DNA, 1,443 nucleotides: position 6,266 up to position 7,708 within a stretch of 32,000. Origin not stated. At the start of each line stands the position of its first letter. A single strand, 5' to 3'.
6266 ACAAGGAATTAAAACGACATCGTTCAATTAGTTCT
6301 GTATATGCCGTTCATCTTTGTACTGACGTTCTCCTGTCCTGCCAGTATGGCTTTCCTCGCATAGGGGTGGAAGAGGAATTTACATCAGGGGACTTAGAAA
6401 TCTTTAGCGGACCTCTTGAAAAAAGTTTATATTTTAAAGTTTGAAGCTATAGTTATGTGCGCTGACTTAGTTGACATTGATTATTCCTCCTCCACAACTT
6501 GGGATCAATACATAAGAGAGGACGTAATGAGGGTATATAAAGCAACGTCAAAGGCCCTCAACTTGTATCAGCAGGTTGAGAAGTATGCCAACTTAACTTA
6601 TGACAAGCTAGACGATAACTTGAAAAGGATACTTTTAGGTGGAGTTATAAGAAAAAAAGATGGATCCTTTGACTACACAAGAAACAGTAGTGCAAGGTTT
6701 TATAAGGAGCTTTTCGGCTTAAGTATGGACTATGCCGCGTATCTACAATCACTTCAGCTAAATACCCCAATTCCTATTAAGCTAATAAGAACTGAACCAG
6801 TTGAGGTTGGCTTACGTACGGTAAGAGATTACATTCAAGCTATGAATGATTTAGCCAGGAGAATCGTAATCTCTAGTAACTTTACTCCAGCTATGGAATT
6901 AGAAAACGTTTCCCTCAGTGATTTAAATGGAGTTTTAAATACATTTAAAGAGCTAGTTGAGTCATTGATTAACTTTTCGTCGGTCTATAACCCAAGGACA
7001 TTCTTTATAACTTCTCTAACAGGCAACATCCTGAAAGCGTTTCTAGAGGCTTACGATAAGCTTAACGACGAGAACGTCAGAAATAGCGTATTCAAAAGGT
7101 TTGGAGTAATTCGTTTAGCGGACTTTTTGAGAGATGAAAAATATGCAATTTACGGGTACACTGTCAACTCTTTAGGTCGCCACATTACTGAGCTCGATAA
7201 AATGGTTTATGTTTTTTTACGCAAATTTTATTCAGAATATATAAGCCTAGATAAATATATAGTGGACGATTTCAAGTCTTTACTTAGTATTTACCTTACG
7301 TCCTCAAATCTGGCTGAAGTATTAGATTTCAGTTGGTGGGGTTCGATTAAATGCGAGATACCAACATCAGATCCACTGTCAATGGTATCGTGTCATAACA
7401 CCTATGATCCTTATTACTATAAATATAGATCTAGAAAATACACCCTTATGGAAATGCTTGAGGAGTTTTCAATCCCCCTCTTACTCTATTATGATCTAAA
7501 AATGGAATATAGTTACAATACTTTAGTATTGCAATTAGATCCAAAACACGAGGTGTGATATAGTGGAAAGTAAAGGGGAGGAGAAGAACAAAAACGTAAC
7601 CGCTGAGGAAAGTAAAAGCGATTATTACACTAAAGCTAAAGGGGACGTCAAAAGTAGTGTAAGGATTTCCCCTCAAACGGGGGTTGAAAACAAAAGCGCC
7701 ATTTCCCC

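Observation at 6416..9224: Orphan two-gene operon (unknown ~367 aa protein + 553 aa repeat/nuclease protein): candidate undescribed system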

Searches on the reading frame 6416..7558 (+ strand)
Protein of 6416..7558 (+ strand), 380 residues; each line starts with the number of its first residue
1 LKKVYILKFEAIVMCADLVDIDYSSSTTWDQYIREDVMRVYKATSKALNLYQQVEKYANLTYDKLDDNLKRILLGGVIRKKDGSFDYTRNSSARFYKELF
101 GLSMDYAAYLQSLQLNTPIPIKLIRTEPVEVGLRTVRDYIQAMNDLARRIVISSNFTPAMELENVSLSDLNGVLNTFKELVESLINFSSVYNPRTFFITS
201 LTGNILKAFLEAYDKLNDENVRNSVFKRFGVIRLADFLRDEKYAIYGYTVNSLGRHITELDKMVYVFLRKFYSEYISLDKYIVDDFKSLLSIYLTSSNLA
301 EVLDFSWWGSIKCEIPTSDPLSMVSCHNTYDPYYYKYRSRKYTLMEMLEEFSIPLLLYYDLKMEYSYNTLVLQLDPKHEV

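Call 3: search_protein_families(library=pfam, proteins=[window:6416-7558:+], max_evalue=1)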
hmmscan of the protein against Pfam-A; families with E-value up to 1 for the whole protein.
window:6416-7558:+ (380 aa): 4 families
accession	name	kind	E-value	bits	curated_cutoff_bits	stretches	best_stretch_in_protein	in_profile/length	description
PF25015.1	RBD_AKAP-17A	-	0.051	13.7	27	1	192-238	66-112/220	AKAP-17A-like, RNA-binding domain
PF14775.11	NYD-SP28_assoc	-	0.082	13.4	27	0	29-54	6-31/60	Sperm tail C-terminal domain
PF03479.20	PCC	-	0.11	13.2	25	1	178-242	11-77/117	Plants and Prokaryotes Conserved (PCC) domain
PF09722.15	Xre_MbcA_ParS_C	-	0.27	11.7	24.5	1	119-143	27-48/51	Antitoxin Xre/MbcA/ParS C-terminal toxin-binding domain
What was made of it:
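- On Type II toxin-antitoxin module: Its only weak hit, Xre_MbcA_ParS_C at E = 0.27, is noise (call 3).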

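Call 4: search_protein_families(library=phrogs, proteins=[window:6416-7558:+], max_evalue=1)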
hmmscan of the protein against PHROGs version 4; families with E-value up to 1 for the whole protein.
window:6416-7558:+ (380 aa): 0 families

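Call 5: search_protein_families(library=ncbifam, proteins=[window:6416-7558:+], max_evalue=1)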
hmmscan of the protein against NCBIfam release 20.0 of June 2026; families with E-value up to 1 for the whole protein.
window:6416-7558:+ (380 aa): 0 families

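Call 6: search_protein_families(library=padloc, proteins=[window:6416-7558:+], max_evalue=1)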
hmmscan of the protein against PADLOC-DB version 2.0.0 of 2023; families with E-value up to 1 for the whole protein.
window:6416-7558:+ (380 aa): 0 families
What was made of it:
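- On OLD-family nucleases / Septu PtuA-type ATPases: No Pfam or PADLOC AAA_15/AAA_21 hit was found (calls 3, 6). The Pfam and PADLOC scans of both window proteins returned no TOPRIM or HNH family (calls 3, 6).
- On Any defence system in PADLOC-DB v2.0.0: There were no hits for the window proteins (call 6).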

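Call 13: find_homologous_proteins(query=window:6455-7558:+)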
Query window:6455-7558:+ (367 aa): 6 proteins with E <= 0.001 among 2116 candidates.
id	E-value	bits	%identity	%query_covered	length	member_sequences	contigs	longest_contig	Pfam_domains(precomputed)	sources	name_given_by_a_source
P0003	1.4e-238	809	100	100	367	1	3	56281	-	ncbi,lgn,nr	ncbi:MAG: hypothetical protein OWQ54_09800 [Sulfolobaceae archaeon]|nr:hypothetical protein [Sulfolo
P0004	3.1e-168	578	72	100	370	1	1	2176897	-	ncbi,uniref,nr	ncbi:hypothetical protein GWK48_10950 [Metallosphaera tengchongensis]|uniref:Uncharacterized protein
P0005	1.4e-145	504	65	99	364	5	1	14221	-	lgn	-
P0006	1.7e-114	401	55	99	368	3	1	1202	-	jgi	jgi:hypothetical protein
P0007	1.1e-106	376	56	92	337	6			-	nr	nr:hypothetical protein [Candidatus Aramenus sulfurataquae]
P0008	2.7e-103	364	54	89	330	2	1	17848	-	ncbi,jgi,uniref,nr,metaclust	ncbi:MAG: hypothetical protein ASUL_08984 [Candidatus Aramenus sulfurataquae]|jgi:hypothetical prote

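Call 14: find_encoding_contigs(protein=P0004, flank=10000, max_places=3)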
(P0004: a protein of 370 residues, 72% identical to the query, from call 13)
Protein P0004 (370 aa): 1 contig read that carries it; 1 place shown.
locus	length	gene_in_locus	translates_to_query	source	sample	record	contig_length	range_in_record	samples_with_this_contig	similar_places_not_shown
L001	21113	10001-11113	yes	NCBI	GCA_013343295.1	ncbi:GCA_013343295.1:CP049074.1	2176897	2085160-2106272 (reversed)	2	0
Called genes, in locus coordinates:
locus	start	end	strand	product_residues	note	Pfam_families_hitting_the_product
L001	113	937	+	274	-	PF01370:Epimerase, PF04321:RmlD_sub_bind, PF02719:Polysacc_synt_2 (weak), PF16363:GDP_Man_Dehyd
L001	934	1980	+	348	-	PF00483:NTP_transferase, PF12804:NTP_transf_3, PF00132:Hexapep (faint), PF07959:Fucose_pyrophosphorylase (weak), PF25084:LbH_EIF2B, PF25087:GMPPB_C, PF24894:Hexapep_GlmU (weak)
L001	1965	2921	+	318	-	PF01073:3Beta_HSD, PF01370:Epimerase, PF02719:Polysacc_synt_2, PF04321:RmlD_sub_bind, PF16363:GDP_Man_Dehyd, PF07993:NAD_binding_4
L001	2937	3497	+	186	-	PF00908:dTDP_sugar_isom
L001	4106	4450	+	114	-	-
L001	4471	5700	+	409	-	PF01966:HD (weak), PF19276:HD_assoc_2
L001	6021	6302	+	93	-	-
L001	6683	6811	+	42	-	-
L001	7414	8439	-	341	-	PF01670:Glyco_hydro_12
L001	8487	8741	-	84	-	-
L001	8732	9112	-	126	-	PF01385:OrfB_IS605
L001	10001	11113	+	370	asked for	-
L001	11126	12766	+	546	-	-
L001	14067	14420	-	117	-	-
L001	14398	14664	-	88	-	PF19891:DUF6364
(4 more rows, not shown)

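Call 15: find_encoding_contigs(protein=P0005, flank=10000, max_places=3)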
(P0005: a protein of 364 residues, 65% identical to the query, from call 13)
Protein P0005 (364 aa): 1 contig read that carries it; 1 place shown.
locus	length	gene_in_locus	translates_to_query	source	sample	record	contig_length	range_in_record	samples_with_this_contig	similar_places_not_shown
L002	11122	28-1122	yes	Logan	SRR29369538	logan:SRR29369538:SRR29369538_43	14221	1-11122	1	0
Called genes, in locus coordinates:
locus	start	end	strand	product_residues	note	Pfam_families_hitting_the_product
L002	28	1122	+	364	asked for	-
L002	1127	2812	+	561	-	-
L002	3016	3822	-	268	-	PF06314:ADC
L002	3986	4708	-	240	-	PF00117:GATase, PF07722:Peptidase_C26 (weak)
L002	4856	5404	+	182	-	PF01370:Epimerase, PF04321:RmlD_sub_bind (weak), PF05368:NmrA (weak), PF13460:NAD_binding_10 (weak)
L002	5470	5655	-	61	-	-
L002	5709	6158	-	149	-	PF04073:tRNA_edit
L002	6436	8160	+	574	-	PF00501:AMP-binding, PF13193:AMP-binding_C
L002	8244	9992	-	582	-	PF12222:PNGaseA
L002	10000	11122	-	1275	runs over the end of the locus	PF09286:Pro-kuma_activ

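Call 16: find_encoding_contigs(protein=P0008, flank=10000, max_places=3)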
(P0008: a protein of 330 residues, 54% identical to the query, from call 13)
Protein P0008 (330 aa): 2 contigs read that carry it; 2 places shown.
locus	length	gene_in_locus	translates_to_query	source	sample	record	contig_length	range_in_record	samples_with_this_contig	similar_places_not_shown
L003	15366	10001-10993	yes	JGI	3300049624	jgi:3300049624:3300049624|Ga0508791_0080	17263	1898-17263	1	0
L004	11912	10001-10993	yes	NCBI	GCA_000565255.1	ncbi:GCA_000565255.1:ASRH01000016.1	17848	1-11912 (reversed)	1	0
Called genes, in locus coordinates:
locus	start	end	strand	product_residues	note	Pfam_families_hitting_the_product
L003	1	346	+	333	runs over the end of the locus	PF00903:Glyoxalase (faint)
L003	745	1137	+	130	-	PF06314:ADC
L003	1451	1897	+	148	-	PF03928:HbpS-like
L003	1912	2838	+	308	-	PF04909:Amidohydro_2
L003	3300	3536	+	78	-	PF26688:RHH_12 (weak)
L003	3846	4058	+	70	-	-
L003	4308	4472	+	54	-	-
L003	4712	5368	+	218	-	-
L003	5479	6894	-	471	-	PF00070:Pyr_redox (faint), PF00890:FAD_binding_2 (faint), PF01266:DAO, PF01593:Amino_oxidase, PF06100:MCRA (faint), PF07992:Pyr_redox_2 (faint), PF13450:NAD_binding_8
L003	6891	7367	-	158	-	PF04116:FA_hydroxylase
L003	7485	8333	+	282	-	PF00494:SQS_PSY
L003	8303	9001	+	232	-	PF18916:Lycopene_cyc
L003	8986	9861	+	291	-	-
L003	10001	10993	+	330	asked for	-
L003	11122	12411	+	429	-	-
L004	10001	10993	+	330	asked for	-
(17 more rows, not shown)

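Call 21: search_dna_similar(query=window:6455-7558:+, collection=phages, mode=protein, max_evalue=1)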
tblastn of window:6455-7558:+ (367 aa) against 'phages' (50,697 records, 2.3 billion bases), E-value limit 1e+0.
No match.

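Call 23: search_dna_similar(query=window:6455-7558:+, collection=plasmids, mode=protein, max_evalue=1)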
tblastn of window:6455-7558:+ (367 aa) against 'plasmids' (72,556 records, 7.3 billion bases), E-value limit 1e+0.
No match.

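Call 32: search_solved_structures(query=A2, max_evalue=10)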
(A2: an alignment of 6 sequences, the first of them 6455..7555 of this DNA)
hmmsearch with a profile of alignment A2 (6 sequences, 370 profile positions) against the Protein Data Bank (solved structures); distinct sequences matched with E-value up to 10: 5.
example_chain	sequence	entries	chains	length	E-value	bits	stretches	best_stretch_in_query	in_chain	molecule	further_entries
4pac_A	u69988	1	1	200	0.096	15.4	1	116-149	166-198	Histidine-containing phosphotransfer protein 2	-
7qiw_W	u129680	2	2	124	0.21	14.2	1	302-331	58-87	60S ribosomal protein eL22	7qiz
3jcu_R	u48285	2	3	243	0.65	12.6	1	43-90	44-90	Chlorophyll A-B Binding protein 29 kD (CP29) | Chlorophyll A-B binding protein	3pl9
8z9d_Rr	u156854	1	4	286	0.82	12.3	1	43-90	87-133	Chlorophyll a-b binding protein, chloroplastic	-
2ftc_E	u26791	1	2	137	1.2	11.8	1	103-157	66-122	39S ribosomal protein L12, mitochondrial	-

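Call 36: predict_structure(alignment_id=A2)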
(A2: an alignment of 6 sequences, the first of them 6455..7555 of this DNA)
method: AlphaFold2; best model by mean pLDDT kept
length: 367 residues; sequences in the alignment: 6
mean_pLDDT: 60.4   pTM: 0.54
mean pLDDT of the five models: 60.4, 56.5, 54.9, 53.9, 36.1
residues with pLDDT >= 90: 11; 70-90: 132; 50-70: 93; < 50: 131
segments of 3 or more residues with pLDDT < 50: 1-17, 176-205, 211-213, 215-244, 258-295, 339-345, 365-367
pLDDT, mean of each block of 10 residues (from residue 1): 28 44 77 90 86 87 83 76 82 89 85 68 80 73 64 83 72 49 31 40 47 46 44 31 50 54 33 30 30 57 64 71 65 53 50 70 49
secondary structure, 60 per line:
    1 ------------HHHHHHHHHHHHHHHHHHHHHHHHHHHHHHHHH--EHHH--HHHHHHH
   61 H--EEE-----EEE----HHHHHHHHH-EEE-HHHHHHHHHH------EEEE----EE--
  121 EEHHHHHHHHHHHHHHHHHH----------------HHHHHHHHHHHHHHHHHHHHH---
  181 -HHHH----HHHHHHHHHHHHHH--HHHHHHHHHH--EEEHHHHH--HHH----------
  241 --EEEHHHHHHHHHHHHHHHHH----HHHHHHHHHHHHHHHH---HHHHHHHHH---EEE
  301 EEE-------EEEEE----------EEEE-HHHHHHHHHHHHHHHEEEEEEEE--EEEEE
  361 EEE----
elements in order: H13-45 H54-61 E64-66 E72-74 H79-87 E89-91 H93-102 E109-112 H123-140 H157-177 H182-185 H190-203 H206-215 E218-220 H221-225 E243-245 H246-262 H267-282 H286-294 E298-303 E311-315 E326-329 H331-345 E346-353 E356-363
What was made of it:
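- The gene 1 model is of low confidence (pLDDT 60, call 36).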

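Call 45: fold_search(model_id=the predicted structure, library=pdb)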
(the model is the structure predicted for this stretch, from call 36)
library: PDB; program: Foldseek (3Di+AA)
matches with E <= 10: 307; with E <= 0.001: 0
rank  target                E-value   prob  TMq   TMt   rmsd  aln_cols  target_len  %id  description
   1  8ure_A                3.8e-01  0.04  0.12  0.11  20.4       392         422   11  CryoEM Structure of Allosterically Switchable De Novo Protein sr312, in Open State with Effector Peptide (released 2024-08-14)
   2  6qzl_E                4.3e-01  0.72  0.13  0.40   5.4        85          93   13  Structure of the H1 domain of human KCTD12 (released 2019-03-20)
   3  5ig9_C                4.5e-01  0.05  0.10  0.11  19.0       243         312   13  Crystal structure of macrocyclase MdnC bound with precursor peptide MdnA from Microcystis aeruginosa MRC (released 2016-09-21)
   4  7dz9_C                5.0e-01  0.08  0.10  0.19  18.8       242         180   11  MbnABC complex (released 2022-03-16)
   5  9drl_B                5.0e-01  0.07  0.11  0.11  19.3       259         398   10  Cryo-EM structure of the T33-549 tetrahedral cage (released 2025-08-06)
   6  7bml_D                5.2e-01  0.07  0.11  0.17  19.0       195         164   11  Crystal structure of outer surface protein C (OspC) from Borrelia burgdorferi (released 2021-02-10)
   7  7efq_B                5.5e-01  0.05  0.09  0.13  25.9       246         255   11  Crystal structure of hPPARgamma ligand binding domain complexed with rosiglitazone-based fluorescence probe (released 2021-05-12)
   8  3x1i_A                5.8e-01  0.04  0.10  0.13  27.0       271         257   12  hPPARgamma Ligand binding domain in complex with 6-oxo-tetracosahexaenoic acid (released 2015-04-08)
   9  9foi_C                6.4e-01  0.12  0.12  0.18  21.1       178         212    8  Structure of human KCTD1 (released 2025-06-25)
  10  2vv0_B                6.4e-01  0.05  0.10  0.13  25.1       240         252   12  hPPARgamma Ligand binding domain in complex with DHA (released 2008-08-19)
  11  7ala_G                6.8e-01  0.87  0.15  0.51   5.4        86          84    9  human GCH-GFRP inhibitory complex (released 2021-10-13)
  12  7ala_F                7.1e-01  0.85  0.14  0.50   5.3        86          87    9  human GCH-GFRP inhibitory complex (released 2021-10-13)
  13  5dwl_A                7.5e-01  0.06  0.09  0.11  22.7       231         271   10  Human PPARgamma ligand binding dmain in complex with SR1664 (released 2016-09-21)
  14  2vsr_A                7.5e-01  0.04  0.10  0.13  27.2       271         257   12  hPPARgamma Ligand binding domain in complex with 9-(S)-HODE (released 2008-08-19)
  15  7uj2_A                7.9e-01  0.08  0.10  0.20  20.5       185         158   12  OspC Type B (released 2023-04-05)
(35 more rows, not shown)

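Call 47: search_protein_representatives(alignment_id=A2)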
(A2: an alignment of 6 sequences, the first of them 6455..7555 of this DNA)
Query: 6 sequences, 370 profile positions. Proteins with E-value up to 0.001 (for the whole library): 88; up to 1e-10: 20; up to 1e-30: 4. The best 88 are listed.
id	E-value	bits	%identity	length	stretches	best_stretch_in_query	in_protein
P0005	3.8e-194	661.7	-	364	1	5-369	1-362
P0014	3.8e-60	220.7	-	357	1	3-279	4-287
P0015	1.4e-35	139.9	-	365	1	4-349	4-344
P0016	8.0e-33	130.8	-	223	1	148-279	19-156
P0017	2.0e-22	96.6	-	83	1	291-368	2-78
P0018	1.1e-20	90.9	-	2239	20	59-88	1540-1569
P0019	1.5e-16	77.3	-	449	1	9-273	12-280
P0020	5.4e-16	75.5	-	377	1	4-258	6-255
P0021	1.6e-14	70.6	-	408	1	8-261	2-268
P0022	4.0e-14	69.3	-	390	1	8-276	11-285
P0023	1.0e-13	68.0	-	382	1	6-238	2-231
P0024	2.3e-13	66.8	-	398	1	4-212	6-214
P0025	3.7e-13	66.2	-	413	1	8-256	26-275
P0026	2.1e-12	63.6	-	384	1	4-254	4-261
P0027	7.2e-12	61.9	-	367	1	8-270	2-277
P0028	3.4e-11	59.7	-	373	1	8-270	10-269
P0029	4.9e-11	59.1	-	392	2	9-250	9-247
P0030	5.7e-11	58.9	-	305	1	8-285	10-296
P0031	7.1e-11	58.6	-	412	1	4-283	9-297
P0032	9.3e-11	58.2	-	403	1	6-257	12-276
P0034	2.6e-10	56.8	-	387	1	9-238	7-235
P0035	3.7e-10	56.3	-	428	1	10-281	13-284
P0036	7.8e-10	55.2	-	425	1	4-253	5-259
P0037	9.1e-10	55.0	-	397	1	8-304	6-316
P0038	9.3e-10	54.9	-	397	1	6-263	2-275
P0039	2.2e-09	53.7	-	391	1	4-258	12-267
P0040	2.7e-09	53.4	-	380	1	8-258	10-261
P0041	2.7e-09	53.4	-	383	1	10-308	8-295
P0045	8.0e-09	51.9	-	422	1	4-260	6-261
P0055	4.4e-08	49.4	-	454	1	14-247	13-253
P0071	1.6e-06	44.3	-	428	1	58-319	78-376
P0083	2.0e-05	40.7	-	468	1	6-261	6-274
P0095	4.9e-04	36.1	-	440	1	7-240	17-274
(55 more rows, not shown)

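Call 49: list_cluster_members(proteins=[P0014, P0015, P0019, P0020, P0021, P0022, P0023, P0024, P0025, P0018])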
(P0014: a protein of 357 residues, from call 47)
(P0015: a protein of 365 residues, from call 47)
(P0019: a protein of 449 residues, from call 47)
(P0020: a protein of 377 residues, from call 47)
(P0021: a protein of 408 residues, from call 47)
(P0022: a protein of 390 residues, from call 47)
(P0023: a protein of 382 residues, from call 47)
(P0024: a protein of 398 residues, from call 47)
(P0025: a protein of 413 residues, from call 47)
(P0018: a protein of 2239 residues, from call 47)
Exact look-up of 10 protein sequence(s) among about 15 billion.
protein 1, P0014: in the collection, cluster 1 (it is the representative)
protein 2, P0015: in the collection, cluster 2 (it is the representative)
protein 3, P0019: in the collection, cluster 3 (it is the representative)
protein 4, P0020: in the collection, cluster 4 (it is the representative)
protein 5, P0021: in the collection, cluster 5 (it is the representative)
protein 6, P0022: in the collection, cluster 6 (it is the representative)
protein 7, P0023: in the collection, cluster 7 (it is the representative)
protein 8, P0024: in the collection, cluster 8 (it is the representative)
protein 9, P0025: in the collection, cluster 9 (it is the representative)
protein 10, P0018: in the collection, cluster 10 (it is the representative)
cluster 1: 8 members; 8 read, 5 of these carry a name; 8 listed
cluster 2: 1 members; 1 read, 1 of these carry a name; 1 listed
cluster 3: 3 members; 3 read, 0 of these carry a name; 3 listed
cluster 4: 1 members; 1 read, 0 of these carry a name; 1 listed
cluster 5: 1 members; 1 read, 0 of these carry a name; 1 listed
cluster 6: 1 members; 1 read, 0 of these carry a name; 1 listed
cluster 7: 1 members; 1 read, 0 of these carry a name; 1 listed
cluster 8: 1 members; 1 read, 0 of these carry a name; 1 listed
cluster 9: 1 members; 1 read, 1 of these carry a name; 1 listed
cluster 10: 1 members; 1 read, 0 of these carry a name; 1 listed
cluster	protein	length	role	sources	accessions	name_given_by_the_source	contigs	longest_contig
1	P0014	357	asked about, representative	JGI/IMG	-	hypothetical protein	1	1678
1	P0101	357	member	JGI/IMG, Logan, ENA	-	hypothetical protein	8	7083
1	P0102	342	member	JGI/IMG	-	hypothetical protein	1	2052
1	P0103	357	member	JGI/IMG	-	hypothetical protein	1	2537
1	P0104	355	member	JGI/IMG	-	hypothetical protein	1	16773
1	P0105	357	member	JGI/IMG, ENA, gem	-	-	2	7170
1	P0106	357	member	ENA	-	-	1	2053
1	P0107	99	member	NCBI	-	-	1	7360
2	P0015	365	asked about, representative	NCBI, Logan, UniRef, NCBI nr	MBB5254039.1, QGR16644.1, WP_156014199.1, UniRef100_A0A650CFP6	hypothetical protein [Sulfurisphaera ohwakuensis] | Uncharacterized protein n=1 Tax=Sulfurisphaera ohwakuensis TaxID=69656 ...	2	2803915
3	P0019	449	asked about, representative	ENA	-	-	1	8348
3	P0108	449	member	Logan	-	-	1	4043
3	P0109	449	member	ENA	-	-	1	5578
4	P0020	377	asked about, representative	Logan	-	-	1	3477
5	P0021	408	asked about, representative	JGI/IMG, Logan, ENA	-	-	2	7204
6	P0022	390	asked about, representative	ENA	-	-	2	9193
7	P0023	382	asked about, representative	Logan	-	-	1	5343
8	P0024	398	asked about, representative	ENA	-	-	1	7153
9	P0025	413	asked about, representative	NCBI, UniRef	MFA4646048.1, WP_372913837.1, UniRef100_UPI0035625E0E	hypothetical protein P8X24_02045 [Pyrococcus kukulkanii] | hypothetical protein n=1 Tax=Pyrococcus kukulkanii TaxID=1609559 RepID=UPI0035625E0E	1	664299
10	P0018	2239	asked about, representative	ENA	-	-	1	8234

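Call 50: find_encoding_contigs(protein=P0015, flank=8000, max_places=2)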
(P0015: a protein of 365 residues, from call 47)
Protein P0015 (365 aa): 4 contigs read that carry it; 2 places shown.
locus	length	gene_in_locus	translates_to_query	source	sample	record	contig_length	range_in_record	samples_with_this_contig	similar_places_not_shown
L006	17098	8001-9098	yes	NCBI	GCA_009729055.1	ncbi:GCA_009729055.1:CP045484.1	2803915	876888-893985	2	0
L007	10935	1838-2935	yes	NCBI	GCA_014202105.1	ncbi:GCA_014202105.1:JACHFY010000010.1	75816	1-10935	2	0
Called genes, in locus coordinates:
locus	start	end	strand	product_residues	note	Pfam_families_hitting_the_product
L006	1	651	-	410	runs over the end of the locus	PF01385:OrfB_IS605, PF07282:Cas12f1-like_TNB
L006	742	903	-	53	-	-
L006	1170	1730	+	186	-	PF01209:Ubie_methyltran (weak), PF01135:PCMT, PF02527:GidB, PF02475:TRM5-TYW2_MTfase, PF13847:Methyltransf_31, PF13649:Methyltransf_25, PF08241:Methyltransf_11, PF08242:Methyltransf_12 (weak), +1 more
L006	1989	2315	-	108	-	-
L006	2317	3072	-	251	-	PF00127:Copper-bind (weak)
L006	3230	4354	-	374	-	-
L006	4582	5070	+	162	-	PF05942:PaREP1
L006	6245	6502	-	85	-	-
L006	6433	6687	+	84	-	-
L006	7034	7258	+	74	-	-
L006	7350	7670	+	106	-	-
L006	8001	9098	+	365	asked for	-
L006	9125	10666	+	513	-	-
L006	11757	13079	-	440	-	PF00083:Sugar_tr, PF07690:MFS_1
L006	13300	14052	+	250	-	PF00106:adh_short, PF08659:KR, PF13561:adh_short_C2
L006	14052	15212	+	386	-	PF22691:Thiolase_C_1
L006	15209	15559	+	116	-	PF12172:zf-ChsH2, PF01796:OB_ChsH2_C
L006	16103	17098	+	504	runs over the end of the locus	PF00501:AMP-binding, PF13193:AMP-binding_C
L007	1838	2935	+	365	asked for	-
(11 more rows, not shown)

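Call 51: find_encoding_contigs(protein=P0025, flank=8000, max_places=2)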
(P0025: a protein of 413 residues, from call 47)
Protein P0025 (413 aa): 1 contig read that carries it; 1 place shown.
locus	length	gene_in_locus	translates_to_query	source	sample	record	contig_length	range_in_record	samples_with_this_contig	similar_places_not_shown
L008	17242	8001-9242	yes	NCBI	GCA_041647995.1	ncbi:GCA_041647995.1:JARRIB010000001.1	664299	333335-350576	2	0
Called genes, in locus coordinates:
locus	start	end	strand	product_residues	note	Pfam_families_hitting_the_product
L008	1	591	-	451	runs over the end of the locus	PF01751:Toprim, PF13155:Toprim_2 (weak), PF13662:Toprim_4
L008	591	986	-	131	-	PF01751:Toprim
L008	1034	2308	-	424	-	PF02310:B12-binding, PF04055:Radical_SAM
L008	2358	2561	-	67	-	PF00125:Histone, PF00808:CBFD_NFYB_HMF, PF02969:TAF, PF15630:CENP-S (weak)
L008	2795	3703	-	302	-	PF01874:CitG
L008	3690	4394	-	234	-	-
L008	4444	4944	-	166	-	PF01965:DJ-1_PfpI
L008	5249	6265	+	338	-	PF04055:Radical_SAM, PF08608:Wyosine_form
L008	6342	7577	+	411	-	PF00009:GTP_EFTU, PF03144:GTP_EFTU_D2, PF09173:eIF2_C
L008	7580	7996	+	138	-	PF18477:PIN_9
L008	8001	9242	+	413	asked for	-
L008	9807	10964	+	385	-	-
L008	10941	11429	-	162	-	PF14367:DUF4411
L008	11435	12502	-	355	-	PF13560:HTH_31, PF01381:HTH_3, PF12844:HTH_19 (weak), PF13413:HTH_25 (faint), PF06114:Peptidase_M78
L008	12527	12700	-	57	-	PF21690:MJ1010-like_2nd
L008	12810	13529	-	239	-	PF01637:ATPase_2, PF13191:AAA_16 (faint)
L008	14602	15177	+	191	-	PF03192:DUF257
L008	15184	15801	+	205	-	PF03192:DUF257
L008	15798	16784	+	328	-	PF08240:ADH_N, PF16912:Glu_dehyd_C, PF00107:ADH_zinc_N, PF13602:ADH_zinc_N_2 (weak)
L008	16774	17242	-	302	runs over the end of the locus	PF02653:BPD_transp_2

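Call 52: search_protein_families(library=pfam, alignment_id=A5, max_evalue=0.01)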
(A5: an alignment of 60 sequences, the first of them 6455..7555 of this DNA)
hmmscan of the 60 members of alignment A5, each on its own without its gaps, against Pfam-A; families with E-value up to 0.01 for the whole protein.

A. member 1, window:6455-7555:+ (367 aa): 0 families

B. families by the number of members that match (of 60 scanned): 2 families
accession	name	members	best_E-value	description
PF25710.1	CrAss_Ring_3_4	1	0.00097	Phage tail ring protein 3/4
PF02520.22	ANIS5_cation-bd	1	0.0013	SXP/RAL-2 family protein Ani s 5-like, metal-binding domain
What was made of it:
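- Both proteins are far larger than typical toxin-antitoxin components, and gene 1 has no DNA-binding domain (calls 3, 52).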
